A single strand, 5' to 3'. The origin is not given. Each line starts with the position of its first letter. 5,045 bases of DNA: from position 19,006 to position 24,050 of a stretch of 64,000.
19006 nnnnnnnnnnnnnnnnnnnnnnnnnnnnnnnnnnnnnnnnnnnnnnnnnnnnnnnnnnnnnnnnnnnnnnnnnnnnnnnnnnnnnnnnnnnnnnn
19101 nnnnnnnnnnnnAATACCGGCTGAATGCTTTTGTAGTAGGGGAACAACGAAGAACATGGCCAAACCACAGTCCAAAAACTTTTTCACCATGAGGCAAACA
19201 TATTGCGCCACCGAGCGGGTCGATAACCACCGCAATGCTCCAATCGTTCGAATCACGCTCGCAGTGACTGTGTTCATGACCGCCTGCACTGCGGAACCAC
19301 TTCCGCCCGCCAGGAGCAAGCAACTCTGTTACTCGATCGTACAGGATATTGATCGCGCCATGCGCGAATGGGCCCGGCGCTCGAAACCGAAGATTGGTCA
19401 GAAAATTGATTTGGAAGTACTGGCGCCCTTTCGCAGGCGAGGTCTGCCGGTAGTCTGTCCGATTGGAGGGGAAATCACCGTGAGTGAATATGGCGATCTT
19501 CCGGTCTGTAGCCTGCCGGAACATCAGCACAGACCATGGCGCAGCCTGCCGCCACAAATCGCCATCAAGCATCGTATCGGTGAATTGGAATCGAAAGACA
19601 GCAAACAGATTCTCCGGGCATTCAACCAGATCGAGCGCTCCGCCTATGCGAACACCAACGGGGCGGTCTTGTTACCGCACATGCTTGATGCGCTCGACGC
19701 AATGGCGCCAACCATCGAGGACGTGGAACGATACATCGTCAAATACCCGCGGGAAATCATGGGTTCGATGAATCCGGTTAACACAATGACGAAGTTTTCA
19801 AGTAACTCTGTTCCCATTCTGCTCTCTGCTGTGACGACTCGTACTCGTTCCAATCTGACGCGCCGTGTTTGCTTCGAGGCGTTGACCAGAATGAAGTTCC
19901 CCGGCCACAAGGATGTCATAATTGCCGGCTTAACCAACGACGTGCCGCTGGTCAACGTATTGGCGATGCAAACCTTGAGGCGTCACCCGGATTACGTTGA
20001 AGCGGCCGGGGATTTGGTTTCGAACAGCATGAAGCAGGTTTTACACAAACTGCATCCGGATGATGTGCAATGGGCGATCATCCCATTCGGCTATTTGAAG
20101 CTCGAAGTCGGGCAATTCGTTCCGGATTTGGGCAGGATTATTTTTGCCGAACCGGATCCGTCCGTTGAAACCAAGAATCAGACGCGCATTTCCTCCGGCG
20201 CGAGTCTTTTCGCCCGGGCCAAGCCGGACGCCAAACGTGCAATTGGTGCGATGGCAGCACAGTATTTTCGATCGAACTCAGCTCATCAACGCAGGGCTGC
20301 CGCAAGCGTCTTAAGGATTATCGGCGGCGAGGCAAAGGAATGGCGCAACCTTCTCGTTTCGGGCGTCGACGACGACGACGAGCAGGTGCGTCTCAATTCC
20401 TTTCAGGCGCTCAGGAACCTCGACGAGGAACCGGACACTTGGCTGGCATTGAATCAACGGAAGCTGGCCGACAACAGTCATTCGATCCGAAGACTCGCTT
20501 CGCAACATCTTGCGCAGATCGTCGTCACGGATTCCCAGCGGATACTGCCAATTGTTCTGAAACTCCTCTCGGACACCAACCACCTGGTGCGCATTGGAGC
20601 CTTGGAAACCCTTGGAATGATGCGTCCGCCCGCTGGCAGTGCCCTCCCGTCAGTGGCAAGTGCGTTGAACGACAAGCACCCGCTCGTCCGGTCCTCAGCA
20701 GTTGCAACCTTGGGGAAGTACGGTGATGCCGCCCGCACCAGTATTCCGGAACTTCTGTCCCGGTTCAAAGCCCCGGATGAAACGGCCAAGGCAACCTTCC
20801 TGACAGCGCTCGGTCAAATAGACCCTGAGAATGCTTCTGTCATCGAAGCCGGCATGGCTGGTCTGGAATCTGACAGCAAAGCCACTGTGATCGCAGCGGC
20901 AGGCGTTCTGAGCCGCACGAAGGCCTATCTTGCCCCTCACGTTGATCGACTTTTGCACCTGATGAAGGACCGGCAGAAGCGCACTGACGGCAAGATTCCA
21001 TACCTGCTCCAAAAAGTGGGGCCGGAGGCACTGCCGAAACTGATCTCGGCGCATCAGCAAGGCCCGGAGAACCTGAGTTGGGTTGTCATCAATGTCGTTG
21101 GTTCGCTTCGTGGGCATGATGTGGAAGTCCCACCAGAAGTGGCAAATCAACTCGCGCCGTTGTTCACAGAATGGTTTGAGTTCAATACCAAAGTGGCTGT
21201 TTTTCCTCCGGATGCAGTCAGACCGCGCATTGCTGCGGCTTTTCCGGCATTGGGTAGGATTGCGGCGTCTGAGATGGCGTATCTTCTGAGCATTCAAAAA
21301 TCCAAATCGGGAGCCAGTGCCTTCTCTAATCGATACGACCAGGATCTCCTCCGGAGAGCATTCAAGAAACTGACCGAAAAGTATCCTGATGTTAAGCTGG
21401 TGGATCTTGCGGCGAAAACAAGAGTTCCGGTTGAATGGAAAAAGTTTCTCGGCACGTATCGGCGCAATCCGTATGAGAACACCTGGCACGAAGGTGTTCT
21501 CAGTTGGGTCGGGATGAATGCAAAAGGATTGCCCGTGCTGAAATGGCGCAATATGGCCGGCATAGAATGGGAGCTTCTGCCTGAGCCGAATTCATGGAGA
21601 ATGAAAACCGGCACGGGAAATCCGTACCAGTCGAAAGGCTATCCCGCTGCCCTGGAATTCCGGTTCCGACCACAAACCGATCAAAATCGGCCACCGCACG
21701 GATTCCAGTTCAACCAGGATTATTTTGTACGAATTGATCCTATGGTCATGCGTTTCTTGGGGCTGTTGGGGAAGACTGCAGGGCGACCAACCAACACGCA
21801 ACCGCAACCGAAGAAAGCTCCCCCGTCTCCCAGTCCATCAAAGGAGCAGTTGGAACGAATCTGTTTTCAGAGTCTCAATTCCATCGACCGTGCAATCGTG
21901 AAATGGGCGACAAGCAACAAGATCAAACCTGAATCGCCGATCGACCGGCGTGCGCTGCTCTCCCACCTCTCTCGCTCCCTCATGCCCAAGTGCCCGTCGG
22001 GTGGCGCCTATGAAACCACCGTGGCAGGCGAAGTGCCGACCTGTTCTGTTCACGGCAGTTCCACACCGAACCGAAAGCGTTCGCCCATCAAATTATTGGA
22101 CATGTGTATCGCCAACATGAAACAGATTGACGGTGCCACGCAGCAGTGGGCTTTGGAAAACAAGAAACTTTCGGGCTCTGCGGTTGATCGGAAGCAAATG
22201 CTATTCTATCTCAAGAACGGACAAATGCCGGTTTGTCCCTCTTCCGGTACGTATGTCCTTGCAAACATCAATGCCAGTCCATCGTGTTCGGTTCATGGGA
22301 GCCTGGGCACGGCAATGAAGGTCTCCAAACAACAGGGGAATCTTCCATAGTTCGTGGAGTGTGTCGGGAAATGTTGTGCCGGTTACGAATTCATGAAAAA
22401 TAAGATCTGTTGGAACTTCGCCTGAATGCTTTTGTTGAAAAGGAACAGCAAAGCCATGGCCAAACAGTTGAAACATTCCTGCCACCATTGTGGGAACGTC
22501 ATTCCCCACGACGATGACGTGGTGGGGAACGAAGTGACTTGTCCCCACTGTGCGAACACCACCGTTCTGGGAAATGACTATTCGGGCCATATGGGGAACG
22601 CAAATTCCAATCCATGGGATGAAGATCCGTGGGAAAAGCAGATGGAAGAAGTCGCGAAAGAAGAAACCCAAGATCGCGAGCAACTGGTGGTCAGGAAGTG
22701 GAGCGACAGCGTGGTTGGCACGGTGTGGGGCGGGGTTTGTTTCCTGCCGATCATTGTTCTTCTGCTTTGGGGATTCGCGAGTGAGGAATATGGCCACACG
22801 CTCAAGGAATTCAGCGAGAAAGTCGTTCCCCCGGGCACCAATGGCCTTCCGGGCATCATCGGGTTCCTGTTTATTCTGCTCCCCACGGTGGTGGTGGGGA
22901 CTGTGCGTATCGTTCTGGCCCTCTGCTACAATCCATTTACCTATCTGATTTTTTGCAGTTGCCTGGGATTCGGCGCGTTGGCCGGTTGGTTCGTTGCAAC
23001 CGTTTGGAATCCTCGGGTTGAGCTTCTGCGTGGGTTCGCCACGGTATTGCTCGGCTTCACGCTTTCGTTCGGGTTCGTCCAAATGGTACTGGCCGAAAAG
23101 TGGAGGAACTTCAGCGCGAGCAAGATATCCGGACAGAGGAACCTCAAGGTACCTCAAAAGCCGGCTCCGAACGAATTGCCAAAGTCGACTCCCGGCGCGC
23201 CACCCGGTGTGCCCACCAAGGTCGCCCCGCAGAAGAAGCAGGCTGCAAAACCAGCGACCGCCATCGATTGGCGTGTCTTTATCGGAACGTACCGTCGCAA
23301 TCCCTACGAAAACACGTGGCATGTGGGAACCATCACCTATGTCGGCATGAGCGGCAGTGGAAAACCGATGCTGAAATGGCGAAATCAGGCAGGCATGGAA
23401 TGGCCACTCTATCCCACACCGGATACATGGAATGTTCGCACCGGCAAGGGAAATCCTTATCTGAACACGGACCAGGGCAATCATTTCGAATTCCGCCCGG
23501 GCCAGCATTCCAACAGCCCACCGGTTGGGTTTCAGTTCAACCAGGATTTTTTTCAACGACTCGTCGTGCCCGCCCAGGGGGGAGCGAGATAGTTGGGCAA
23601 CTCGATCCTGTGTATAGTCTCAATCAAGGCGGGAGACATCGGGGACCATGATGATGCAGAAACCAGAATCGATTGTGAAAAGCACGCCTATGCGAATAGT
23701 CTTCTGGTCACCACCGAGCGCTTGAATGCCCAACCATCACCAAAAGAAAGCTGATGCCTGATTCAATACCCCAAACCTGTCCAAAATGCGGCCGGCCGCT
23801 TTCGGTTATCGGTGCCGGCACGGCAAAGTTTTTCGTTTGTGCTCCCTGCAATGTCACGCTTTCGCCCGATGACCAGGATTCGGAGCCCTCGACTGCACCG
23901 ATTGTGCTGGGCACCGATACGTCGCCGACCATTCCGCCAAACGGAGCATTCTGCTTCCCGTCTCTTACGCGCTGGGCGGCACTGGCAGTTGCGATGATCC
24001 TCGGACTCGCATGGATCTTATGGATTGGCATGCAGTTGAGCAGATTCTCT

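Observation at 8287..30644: Co-directional 22-kb block: ECF sigma + three Ser/Thr kinases interleaved with mosaic membrane proteins built from shuffled modules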

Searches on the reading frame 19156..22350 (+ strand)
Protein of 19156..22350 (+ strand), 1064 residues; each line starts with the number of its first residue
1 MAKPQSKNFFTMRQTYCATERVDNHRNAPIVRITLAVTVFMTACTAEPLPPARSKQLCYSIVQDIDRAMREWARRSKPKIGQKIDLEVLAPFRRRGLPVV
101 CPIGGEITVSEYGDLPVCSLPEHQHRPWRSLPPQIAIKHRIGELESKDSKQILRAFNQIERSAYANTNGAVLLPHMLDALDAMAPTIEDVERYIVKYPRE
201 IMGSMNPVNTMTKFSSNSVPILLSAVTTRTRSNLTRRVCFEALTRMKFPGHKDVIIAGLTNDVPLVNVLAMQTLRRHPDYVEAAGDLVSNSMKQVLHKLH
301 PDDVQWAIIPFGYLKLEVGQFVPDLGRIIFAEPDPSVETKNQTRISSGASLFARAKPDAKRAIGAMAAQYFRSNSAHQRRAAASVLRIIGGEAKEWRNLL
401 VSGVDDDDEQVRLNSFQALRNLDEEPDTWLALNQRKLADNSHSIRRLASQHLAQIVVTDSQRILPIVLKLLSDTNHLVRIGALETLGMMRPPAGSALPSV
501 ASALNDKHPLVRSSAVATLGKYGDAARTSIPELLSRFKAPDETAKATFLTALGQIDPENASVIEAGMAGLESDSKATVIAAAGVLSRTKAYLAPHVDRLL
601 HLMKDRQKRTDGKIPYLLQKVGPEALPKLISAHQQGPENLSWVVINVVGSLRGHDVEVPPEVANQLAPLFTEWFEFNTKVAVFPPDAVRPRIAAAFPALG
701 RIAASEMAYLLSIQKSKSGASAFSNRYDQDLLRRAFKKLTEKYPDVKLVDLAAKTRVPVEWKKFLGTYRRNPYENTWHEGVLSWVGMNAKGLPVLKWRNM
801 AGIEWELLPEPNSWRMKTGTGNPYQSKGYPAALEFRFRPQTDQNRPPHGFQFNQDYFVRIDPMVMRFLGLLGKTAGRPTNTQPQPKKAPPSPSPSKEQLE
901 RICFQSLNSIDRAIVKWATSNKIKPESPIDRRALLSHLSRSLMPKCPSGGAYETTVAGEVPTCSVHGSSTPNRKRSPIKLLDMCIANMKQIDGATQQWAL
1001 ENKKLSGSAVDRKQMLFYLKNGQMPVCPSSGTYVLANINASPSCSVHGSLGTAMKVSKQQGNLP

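Call 4: search_protein_families(library=pfam, proteins=[window:19156-22350:+], max_evalue=0.01)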
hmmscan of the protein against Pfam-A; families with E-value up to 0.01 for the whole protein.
window:19156-22350:+ (1064 aa): 6 families
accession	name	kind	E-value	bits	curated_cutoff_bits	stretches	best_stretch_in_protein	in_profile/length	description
PF13646.12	HEAT_2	-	4.9e-20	72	27.7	3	437-493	8-62/88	HEAT repeats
PF02985.28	HEAT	-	1.2e-14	53.4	23.5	2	463-488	1-26/31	HEAT repeat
PF13513.12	HEAT_EZ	-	2.7e-07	31.4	27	0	490-521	23-54/55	HEAT-like repeat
PF20168.4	PDS5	-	0.00078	17.8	27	1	423-525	280-390/1053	Sister chromatid cohesion protein PDS5 protein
PF01602.26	Adaptin_N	-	0.0013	17.9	37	1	470-521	87-140/524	Adaptin N terminal region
PF03130.22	HEAT_PBS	-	0.0083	17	20.9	0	511-534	1-22/27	PBS lyase HEAT-like repeat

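Call 6: search_protein_families(library=ncbifam, proteins=[window:19156-22350:+], max_evalue=0.01)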
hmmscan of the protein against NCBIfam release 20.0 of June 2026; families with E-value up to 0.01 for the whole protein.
window:19156-22350:+ (1064 aa): 3 families
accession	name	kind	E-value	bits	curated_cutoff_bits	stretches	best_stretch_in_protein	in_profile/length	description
NF045915.1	PhycobilmeDegNblB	equivalog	2.4e-08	33.8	300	1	396-580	33-210/214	phycobilisome degradation protein NblB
NF010374.0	PRK13800.1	equivalog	1.1e-06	27.3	1196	1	376-582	699-891/898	fumarate reductase/succinate dehydrogenase flavoprotein subunit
NF007244.0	PRK09687.1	equivalog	0.0084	15.4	275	0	339-489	35-187/285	putative lyase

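Call 86: search_protein_families(library=padloc, proteins=[window:19156-22350:+], max_evalue=0.00001)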
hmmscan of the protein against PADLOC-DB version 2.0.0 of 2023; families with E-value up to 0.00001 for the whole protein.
window:19156-22350:+ (1064 aa): 1 family
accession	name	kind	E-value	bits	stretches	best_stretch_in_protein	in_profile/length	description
PDLC02919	HEAT-ARM_XIII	-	2e-12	43.4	1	392-544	352-495/1972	-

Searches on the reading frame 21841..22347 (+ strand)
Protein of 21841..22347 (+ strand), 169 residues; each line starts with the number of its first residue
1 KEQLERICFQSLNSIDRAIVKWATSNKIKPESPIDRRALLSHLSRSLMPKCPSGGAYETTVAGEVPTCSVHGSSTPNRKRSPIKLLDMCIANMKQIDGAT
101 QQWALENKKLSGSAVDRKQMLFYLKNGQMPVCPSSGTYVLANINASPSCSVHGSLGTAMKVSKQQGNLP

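Call 47: search_protein_families(library=pfam, proteins=[window:21841-22347:+], max_evalue=5)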
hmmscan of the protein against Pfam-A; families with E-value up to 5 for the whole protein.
seq(169 aa): 0 families

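Call 70: search_protein_families(library=ncbifam, proteins=[window:21841-22347:+], max_evalue=1)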
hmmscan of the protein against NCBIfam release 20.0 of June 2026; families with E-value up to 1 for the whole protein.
seq(169 aa): 2 families
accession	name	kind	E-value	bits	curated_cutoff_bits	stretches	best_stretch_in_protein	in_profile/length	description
NF047650.1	lipo_NMCC_0638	subfamily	0.0018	18.4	28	1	87-163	9-83/150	NMCC_0638 family (lipo)protein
TIGR03898.1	lanti_MRSA_kill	subfamily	0.005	16.8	23.5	1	37-56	12-30/44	mersacidin/lichenicidin family type 2 lantibiotic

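Call 75: search_solved_structures(query=window:21841-22347:+, max_evalue=10)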
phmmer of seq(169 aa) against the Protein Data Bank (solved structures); distinct sequences matched with E-value up to 10: 1.
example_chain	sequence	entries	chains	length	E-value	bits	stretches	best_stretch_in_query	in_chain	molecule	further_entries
2e29_A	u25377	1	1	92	1.3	12.1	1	85-134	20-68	ATP-dependent RNA helicase DDX50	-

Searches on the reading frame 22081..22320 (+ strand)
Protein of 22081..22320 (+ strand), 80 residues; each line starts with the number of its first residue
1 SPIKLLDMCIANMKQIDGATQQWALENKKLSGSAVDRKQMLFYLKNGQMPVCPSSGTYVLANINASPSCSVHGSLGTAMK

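Call 81: predict_structure(alignment_id=A8)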
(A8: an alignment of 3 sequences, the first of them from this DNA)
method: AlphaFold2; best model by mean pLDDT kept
length: 80 residues; sequences in the alignment: 3
mean_pLDDT: 79.0   pTM: 0.66
mean pLDDT of the five models: 79.0, 77.9, 66.1, 61.9, 46.2
residues with pLDDT >= 90: 10; 70-90: 58; 50-70: 4; < 50: 8
segments of 3 or more residues with pLDDT < 50: 73-80
pLDDT, mean of each block of 10 residues (from residue 1): 83 90 90 86 86 75 77 47
secondary structure, 60 per line:
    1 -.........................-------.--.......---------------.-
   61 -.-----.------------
elements in order: H2-26 H37-43

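Call 84: fold_search(model_id=the predicted structure, library=pdb)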
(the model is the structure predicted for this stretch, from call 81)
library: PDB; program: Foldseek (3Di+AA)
matches with E <= 10: 13; with E <= 0.001: 0
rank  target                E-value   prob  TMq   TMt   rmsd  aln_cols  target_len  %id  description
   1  6t8s_BBB              3.7e+00  0.15  0.48  0.31   4.0        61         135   11  Structure of the major Type IV pilin PilA1 from Clostridium difficile (released 2020-03-25)
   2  9ggi_E                4.2e+00  0.11  0.32  0.06   5.8        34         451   20  Crystal structure of argininosuccinate lyase from Arabidopsis thaliana (AtASL) (released 2024-10-23)
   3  9ggi_B                4.5e+00  0.10  0.32  0.06   5.9        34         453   20  Crystal structure of argininosuccinate lyase from Arabidopsis thaliana (AtASL) (released 2024-10-23)
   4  9ggi_C                4.8e+00  0.10  0.32  0.06   5.8        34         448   20  Crystal structure of argininosuccinate lyase from Arabidopsis thaliana (AtASL) (released 2024-10-23)
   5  9ggj_E                6.6e+00  0.08  0.32  0.06   5.1        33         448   21  Crystal structure of argininosuccinate lyase from Arabidopsis thaliana (AtASL) in complex with biological substrate an (released 2024-10-23)
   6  5zhe_A                7.1e+00  0.07  0.29  0.13   4.6        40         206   10  STRUCTURE OF E. COLI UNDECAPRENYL DIPHOSPHATE SYNTHASE IN COMPLEX WITH BPH-981 (released 2019-03-13)
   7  8xjv_Ab               7.5e+00  0.11  0.36  0.25   1.7        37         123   16  Structural basis for the linker histone H5-nucleosome binding and chromatin compaction (released 2024-09-11)
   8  9ggi_A                7.5e+00  0.08  0.32  0.06   5.1        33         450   21  Crystal structure of argininosuccinate lyase from Arabidopsis thaliana (AtASL) (released 2024-10-23)
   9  9ggj_H                7.5e+00  0.08  0.32  0.06   5.1        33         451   21  Crystal structure of argininosuccinate lyase from Arabidopsis thaliana (AtASL) in complex with biological substrate an (released 2024-10-23)
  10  6t8s_CCC              8.6e+00  0.08  0.47  0.31   4.0        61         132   11  Structure of the major Type IV pilin PilA1 from Clostridium difficile (released 2020-03-25)
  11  9ggj_B                8.6e+00  0.07  0.32  0.06   5.2        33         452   21  Crystal structure of argininosuccinate lyase from Arabidopsis thaliana (AtASL) in complex with biological substrate an (released 2024-10-23)
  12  9ggj_F                9.8e+00  0.06  0.32  0.06   5.2        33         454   21  Crystal structure of argininosuccinate lyase from Arabidopsis thaliana (AtASL) in complex with biological substrate an (released 2024-10-23)
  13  6szg_A                9.8e+00  0.06  0.32  0.14   4.6        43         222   16  Acinetobacter baumannii undecaprenyl pyrophosphate synthase (AB-UppS) in complex with GR839 and GSK513 (released 2020-01-22)

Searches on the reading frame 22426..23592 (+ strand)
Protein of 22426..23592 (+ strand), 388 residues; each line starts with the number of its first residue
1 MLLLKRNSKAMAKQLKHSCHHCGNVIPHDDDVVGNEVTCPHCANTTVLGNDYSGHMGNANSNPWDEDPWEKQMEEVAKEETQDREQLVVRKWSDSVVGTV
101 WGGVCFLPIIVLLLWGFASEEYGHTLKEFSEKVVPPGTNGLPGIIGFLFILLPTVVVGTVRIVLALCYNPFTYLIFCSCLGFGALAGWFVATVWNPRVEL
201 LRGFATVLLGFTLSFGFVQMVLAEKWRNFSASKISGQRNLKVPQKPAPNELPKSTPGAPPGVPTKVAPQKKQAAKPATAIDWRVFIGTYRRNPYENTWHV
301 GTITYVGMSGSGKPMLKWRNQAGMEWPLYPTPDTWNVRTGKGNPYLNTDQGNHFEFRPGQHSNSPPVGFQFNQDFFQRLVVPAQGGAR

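Call 4: search_protein_families(library=pfam, proteins=[window:22426-23592:+], max_evalue=0.01)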
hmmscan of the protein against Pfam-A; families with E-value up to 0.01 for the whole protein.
window:22426-23592:+ (388 aa): 1 family
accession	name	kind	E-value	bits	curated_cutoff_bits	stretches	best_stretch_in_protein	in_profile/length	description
PF18551.6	TackOD1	-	0.00083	19.4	32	1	8-55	96-144/188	Thaumarchaeal output domain 1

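Call 6: search_protein_families(library=ncbifam, proteins=[window:22426-23592:+], max_evalue=0.01)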
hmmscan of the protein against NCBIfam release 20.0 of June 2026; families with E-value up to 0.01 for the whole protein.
window:22426-23592:+ (388 aa): 2 families
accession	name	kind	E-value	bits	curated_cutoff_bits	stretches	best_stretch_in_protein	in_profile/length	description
NF001608.0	PRK00398.1-6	equivalog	0.0032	17.3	84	1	18-45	5-30/46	DNA-directed RNA polymerase subunit P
NF041259.1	mono_DmmA_fam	domain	0.0083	16.4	60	0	12-57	47-91/101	dimethylamine monooxygenase subunit DmmA family protein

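Call 86: search_protein_families(library=padloc, proteins=[window:22456-23592:+], max_evalue=0.00001)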
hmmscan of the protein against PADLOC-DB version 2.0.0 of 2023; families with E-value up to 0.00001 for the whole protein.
window:22456-23592:+ (378 aa): 0 families

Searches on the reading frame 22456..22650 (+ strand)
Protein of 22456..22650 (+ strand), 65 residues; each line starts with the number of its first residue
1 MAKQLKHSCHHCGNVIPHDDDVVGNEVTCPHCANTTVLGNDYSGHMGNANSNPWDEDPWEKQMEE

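Call 25: find_homologous_proteins(query=A3, max_evalue=0.01)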
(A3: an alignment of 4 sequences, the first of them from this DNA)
Query A3 (4 sequences): 6 candidates shared short words with the query, none scored E <= 0.01.

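Call 47: search_protein_families(library=pfam, proteins=[window:22456-22650:+], max_evalue=5)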
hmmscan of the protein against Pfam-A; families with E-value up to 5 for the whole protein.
seq(65 aa): 28 families (the best 25 are shown)
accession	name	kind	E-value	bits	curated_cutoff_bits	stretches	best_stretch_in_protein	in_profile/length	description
PF18551.6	TackOD1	-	0.00018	21.6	32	1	5-45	103-144/188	Thaumarchaeal output domain 1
PF13248.11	Zn_ribbon_3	-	0.0078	16.1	27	2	8-21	4-16/26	zinc-ribbon domain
PF09788.14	Tmemb_55A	-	0.0082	15.8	30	1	4-44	148-187/248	Transmembrane protein 55A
PF22289.1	DmmA-like_C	-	0.011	16.2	27.4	1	9-45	4-37/44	Dimethylamine monooxygenase subunit DmmA-like, C-terminal domain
PF14446.12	Prok-RING_1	-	0.014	15.8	29.1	1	5-33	3-27/54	Prokaryotic RING finger family 1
PF18319.7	Zn_ribbon_PriA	-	0.014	15.8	26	1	6-17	16-27/27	PriA DNA helicase Cys-rich region (CRR) domain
PF06221.18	zf-C2HC5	-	0.015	15.7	25.8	1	8-36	19-44/54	Putative zinc finger motif, C2HC5-type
PF10601.15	zf-LITAF-like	-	0.017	15.7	23.8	1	3-16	53-66/70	LITAF-like zinc ribbon domain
PF23663.1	Znf_SCAND3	-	0.02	15.3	27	1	12-36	17-41/50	SCAN domain-containing protein 3-like zinc finger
PF01155.25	HypA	-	0.021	15.3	28.9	1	4-36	68-96/112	Hydrogenase/urease nickel incorporation, metallochaperone, hypA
PF24460.1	DUF7575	-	0.025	14.4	28.5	2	25-33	2-10/28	Domain of unknown function (DUF7575)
PF14690.11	Zn_ribbon_ISL3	-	0.044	14.6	25.5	1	27-42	3-18/47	zinc-finger of transposase IS204/IS1001/IS1096/IS1165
PF13240.11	Zn_Ribbon_1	-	0.049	13.9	25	1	9-17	2-10/23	zinc-ribbon domain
PF25412.1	zf-C2H2_ZNF592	-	0.06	13.6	27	1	26-40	6-20/45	ZNF592-like C2H2 zinc finger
PF12760.12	Zn_ribbon_IS1595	-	0.071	13.5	25.4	1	24-36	16-28/46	Transposase zinc-ribbon domain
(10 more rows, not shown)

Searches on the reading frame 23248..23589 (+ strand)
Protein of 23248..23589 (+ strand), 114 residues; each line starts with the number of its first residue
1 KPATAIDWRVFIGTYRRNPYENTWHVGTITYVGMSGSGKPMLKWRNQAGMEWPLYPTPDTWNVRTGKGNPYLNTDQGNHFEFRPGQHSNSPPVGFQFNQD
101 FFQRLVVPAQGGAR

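Call 65: find_related_loci(query=A7, collection=metagenome_contigs, flank=10000)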
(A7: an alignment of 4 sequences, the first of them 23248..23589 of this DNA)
Query A7 (114 aa) in metagenome_contigs; peptide patterns used: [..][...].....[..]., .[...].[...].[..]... (x = any residue, [..] = any of these).
57 stretches matched a pattern; 2 encode a relative of the query (tblastn E <= 1e-3); 2 distinct loci.
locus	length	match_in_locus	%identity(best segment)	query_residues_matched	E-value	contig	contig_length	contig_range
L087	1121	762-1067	69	6-107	3e-52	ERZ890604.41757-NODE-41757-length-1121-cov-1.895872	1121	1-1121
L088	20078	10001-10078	59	8-34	7e-5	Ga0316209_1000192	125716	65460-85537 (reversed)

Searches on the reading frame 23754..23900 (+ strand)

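Call 47: search_protein_families(library=pfam, proteins=[window:23754-23900:+], max_evalue=5)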
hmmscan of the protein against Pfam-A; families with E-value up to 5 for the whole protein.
seq(49 aa): 27 families (the best 25 are shown)
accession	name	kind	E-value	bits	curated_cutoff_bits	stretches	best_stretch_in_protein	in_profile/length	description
PF07191.17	Zn_ribbon_6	-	0.00057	20.3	25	1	7-34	30-57/67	Double zinc ribbon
PF18439.7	zf_UBZ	-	0.0057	16.7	25.6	1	7-17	3-13/32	Ubiquitin-Binding Zinc Finger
PF22289.1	DmmA-like_C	-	0.0084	16.5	27.4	1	7-18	19-30/44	Dimethylamine monooxygenase subunit DmmA-like, C-terminal domain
PF13453.11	Zn_ribbon_TFIIB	-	0.0086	15.9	22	1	8-32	1-25/41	Transcription factor zinc-finger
PF08271.17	Zn_Ribbon_TF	-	0.0093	15.9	29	1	8-45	2-38/43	TFIIB zinc-binding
PF18912.6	DZR_2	-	0.015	15.6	27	1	6-38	7-33/56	Double zinc ribbon domain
PF22795.1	DUF4796_N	-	0.015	15.5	27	1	4-16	17-29/29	DUF4796 N-terminal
PF05810.19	NinF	-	0.021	15.2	27.5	1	8-18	1-11/25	NinF protein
PF12773.13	DZR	-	0.023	15.3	27.3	1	7-40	13-38/45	Double zinc ribbon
PF07282.18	Cas12f1-like_TNB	-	0.023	15.3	26.3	1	7-37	29-51/60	Cas12f1-like, TNB domain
PF06827.20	zf-FPG_IleRS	-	0.035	14.4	21.3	1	7-30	2-25/30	Zinc finger found in FPG and IleRS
PF03107.22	C1_2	-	0.04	14.7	26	1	3-36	14-43/48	C1 domain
PF12760.12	Zn_ribbon_IS1595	-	0.049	14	25.4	1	7-33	19-44/46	Transposase zinc-ribbon domain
PF23783.1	Zn_ribbon_TiaS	-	0.051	13.8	27.3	1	8-33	3-26/41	TiaS C-terminal zinc ribbon domain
PF13878.12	zf-C2H2_3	-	0.076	13.3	27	0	18-42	3-29/40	zinc-finger of acetyl-transferase ESCO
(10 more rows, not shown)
